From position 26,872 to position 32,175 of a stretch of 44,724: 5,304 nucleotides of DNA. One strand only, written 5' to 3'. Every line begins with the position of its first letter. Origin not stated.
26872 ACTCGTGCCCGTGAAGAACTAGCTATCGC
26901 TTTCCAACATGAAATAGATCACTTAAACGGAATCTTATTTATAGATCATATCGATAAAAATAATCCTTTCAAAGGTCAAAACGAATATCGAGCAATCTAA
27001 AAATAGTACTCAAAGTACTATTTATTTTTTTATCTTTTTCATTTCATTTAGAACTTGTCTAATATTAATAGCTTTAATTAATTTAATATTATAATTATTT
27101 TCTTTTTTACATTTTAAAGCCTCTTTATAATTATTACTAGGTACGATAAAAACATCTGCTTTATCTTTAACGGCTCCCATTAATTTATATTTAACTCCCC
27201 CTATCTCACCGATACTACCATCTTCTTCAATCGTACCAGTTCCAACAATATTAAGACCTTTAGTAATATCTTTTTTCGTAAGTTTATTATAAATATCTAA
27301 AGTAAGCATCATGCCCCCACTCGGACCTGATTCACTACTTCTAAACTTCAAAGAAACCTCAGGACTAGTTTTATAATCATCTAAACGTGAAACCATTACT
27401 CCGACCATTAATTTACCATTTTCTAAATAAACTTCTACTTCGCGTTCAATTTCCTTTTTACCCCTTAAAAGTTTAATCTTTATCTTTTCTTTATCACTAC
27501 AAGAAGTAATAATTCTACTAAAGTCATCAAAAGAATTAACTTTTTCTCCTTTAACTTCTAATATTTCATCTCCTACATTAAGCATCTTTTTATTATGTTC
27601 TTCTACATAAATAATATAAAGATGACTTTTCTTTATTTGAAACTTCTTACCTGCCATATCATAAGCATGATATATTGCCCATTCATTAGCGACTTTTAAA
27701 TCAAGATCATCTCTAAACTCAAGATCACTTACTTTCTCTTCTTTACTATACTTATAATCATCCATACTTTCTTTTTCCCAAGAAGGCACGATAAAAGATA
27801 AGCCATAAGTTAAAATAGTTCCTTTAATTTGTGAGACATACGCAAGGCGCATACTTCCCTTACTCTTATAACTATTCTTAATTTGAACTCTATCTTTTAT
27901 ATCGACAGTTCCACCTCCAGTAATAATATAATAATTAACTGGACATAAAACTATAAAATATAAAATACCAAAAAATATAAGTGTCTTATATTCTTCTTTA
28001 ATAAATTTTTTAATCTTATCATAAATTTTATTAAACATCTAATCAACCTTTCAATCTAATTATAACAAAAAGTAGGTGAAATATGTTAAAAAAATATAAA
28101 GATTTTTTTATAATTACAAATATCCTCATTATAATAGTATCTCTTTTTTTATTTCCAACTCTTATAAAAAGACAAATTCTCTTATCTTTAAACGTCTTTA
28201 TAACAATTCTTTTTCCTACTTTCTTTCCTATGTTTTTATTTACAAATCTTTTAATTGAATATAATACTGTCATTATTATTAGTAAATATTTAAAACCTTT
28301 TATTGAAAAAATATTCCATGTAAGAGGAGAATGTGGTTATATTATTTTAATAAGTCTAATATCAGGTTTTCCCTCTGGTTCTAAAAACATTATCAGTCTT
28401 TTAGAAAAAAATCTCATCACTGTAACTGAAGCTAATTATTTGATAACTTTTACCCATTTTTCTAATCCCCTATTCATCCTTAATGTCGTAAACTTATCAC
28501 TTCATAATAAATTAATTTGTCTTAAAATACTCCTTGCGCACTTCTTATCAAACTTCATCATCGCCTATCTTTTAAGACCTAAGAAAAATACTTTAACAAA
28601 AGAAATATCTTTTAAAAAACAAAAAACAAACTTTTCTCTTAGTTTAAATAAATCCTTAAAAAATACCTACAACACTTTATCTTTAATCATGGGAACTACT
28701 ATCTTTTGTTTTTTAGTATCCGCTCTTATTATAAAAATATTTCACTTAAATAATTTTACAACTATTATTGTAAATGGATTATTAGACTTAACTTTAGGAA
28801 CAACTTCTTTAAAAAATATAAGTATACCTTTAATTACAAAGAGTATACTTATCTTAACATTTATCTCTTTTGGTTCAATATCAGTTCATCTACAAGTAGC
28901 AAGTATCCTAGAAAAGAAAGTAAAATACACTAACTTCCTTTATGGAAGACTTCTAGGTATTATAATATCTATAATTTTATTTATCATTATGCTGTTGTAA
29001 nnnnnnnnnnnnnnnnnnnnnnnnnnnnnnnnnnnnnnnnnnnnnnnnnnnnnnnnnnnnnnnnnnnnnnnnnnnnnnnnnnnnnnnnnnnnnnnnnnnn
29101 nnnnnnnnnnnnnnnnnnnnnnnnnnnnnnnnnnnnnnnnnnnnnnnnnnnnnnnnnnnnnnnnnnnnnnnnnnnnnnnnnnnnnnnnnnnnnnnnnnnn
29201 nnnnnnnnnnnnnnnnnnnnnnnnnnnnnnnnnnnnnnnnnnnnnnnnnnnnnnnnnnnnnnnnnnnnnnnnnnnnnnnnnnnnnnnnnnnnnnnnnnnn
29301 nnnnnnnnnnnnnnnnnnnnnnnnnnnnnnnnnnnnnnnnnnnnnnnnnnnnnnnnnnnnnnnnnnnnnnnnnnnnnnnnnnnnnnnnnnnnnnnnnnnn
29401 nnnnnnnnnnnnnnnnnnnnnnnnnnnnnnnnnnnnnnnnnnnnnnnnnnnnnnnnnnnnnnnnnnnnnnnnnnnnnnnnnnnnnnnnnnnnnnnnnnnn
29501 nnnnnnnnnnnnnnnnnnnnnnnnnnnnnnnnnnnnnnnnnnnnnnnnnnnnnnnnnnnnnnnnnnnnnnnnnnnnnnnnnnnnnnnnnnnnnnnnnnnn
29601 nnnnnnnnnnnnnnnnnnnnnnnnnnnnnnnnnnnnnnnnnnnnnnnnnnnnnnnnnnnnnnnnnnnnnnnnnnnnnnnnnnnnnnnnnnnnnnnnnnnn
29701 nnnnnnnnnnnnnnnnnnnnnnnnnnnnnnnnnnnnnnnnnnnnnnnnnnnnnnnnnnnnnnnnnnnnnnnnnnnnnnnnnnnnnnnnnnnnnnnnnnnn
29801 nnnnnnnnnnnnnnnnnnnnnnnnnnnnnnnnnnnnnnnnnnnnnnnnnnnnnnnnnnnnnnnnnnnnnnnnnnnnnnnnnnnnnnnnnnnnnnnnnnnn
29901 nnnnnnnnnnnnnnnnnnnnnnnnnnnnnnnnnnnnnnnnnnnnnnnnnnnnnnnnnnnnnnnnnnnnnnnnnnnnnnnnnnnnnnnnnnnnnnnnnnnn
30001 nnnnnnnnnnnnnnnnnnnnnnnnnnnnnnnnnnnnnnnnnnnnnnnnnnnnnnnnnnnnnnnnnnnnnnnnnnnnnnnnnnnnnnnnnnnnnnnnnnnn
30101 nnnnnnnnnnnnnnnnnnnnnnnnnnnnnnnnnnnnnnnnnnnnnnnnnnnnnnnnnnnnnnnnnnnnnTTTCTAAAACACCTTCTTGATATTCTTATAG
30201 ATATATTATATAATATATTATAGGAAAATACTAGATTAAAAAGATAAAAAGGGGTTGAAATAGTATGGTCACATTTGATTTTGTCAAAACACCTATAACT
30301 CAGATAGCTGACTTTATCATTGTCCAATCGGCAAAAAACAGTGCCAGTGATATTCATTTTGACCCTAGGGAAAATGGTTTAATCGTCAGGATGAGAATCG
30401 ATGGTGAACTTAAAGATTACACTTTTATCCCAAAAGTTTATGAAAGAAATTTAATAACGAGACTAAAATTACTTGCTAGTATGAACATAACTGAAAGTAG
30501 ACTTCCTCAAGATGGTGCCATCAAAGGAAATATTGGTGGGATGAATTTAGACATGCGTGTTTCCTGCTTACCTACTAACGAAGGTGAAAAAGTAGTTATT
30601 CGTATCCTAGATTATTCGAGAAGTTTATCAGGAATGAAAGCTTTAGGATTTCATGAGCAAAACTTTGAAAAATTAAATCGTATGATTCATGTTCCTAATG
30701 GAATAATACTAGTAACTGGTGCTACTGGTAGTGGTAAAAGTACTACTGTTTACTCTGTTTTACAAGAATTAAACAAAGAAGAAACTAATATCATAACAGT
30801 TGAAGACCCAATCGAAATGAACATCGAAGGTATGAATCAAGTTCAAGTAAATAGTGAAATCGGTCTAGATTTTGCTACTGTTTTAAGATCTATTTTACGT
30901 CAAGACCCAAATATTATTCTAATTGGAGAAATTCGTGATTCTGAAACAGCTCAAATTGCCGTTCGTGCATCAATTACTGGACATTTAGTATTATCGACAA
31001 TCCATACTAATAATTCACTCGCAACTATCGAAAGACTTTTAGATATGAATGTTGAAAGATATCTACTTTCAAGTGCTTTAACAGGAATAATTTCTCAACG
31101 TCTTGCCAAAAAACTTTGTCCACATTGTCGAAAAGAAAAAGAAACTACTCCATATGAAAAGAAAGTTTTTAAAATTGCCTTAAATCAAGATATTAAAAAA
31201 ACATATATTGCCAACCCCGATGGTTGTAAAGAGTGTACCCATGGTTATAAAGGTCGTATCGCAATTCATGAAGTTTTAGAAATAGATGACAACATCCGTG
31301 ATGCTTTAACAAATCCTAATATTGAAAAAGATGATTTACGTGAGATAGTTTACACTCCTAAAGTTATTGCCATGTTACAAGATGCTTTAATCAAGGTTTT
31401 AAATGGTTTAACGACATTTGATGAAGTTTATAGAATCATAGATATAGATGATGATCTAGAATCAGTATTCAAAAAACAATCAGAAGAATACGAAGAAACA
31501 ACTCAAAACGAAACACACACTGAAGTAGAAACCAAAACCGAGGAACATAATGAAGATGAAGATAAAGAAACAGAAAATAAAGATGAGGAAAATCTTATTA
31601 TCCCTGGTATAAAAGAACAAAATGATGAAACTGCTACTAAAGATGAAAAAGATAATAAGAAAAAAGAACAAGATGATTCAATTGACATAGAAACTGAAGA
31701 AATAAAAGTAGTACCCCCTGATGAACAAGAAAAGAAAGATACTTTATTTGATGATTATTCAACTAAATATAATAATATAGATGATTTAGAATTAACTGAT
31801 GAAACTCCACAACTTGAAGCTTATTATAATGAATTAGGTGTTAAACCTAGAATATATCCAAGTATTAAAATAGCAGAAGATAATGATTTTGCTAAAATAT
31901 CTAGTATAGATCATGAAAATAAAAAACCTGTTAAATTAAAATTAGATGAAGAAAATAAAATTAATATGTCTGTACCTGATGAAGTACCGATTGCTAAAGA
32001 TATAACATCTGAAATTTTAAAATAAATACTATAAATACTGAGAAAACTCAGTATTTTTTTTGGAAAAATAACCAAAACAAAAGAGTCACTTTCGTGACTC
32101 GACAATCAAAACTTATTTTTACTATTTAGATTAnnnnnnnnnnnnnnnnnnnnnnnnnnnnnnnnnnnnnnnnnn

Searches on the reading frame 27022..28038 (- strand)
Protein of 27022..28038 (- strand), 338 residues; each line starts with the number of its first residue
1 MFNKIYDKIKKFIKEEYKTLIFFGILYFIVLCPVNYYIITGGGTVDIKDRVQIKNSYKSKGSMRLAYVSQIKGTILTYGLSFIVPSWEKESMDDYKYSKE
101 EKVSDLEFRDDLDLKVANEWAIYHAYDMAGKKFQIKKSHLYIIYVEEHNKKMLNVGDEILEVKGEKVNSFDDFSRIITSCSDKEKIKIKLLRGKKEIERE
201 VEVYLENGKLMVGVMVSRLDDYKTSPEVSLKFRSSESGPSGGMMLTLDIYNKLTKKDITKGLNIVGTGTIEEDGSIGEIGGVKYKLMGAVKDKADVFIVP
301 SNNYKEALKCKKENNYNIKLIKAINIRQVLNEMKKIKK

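Call 30: search_protein_families(library=pfam, proteins=[window:27022-28038:-], max_evalue=0.001)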
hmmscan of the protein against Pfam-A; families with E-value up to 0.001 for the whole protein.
window:27022-28038:- (338 aa): 2 families
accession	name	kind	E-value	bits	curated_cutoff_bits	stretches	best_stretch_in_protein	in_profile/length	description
PF05362.19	Lon_C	-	1.4e-09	38.3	21.1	1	237-332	108-201/205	Lon protease (S16) C-terminal proteolytic domain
PF13180.12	PDZ_2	-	3.4e-07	30.9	27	1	134-203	8-80/80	PDZ domain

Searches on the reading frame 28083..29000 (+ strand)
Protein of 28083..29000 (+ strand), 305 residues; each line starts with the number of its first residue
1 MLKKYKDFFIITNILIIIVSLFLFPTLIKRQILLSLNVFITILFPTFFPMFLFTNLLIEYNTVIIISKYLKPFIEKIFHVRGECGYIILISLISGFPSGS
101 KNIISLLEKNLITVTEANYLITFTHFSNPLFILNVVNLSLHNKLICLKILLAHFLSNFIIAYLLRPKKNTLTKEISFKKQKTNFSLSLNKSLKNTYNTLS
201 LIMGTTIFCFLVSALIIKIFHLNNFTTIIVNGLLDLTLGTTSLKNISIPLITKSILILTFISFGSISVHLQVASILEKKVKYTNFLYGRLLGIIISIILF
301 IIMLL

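Call 30: search_protein_families(library=pfam, proteins=[window:28083-29000:+], max_evalue=0.001)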
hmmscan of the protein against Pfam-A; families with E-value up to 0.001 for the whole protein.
window:28083-29000:+ (305 aa): 1 family
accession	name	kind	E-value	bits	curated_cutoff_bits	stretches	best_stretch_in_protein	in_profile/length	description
PF07670.19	Gate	-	6.9e-05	23.7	29.6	1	42-131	3-91/104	Nucleoside recognition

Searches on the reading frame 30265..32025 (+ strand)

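Call 30: search_protein_families(library=pfam, proteins=[window:30265-32025:+], max_evalue=0.001)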
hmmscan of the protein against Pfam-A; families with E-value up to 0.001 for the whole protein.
window:30265-32025:+ (586 aa): 5 families
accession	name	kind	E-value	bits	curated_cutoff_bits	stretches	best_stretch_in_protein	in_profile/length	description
PF00437.27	T2SSE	-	5.7e-119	397.5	24.9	1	9-390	6-370/370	Type II/IV secretion system protein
PF13173.12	AAA_14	-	0.00014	22.3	27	1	145-237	2-85/129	AAA domain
PF13401.12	AAA_22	-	0.00015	22.6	27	1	145-188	5-48/130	AAA domain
PF13555.12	AAA_29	-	0.00065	19.8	27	0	133-162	11-39/61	P-loop containing region of AAA domain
PF13191.12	AAA_16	-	0.00091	20.2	32.6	0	140-179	15-56/167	AAA ATPase domain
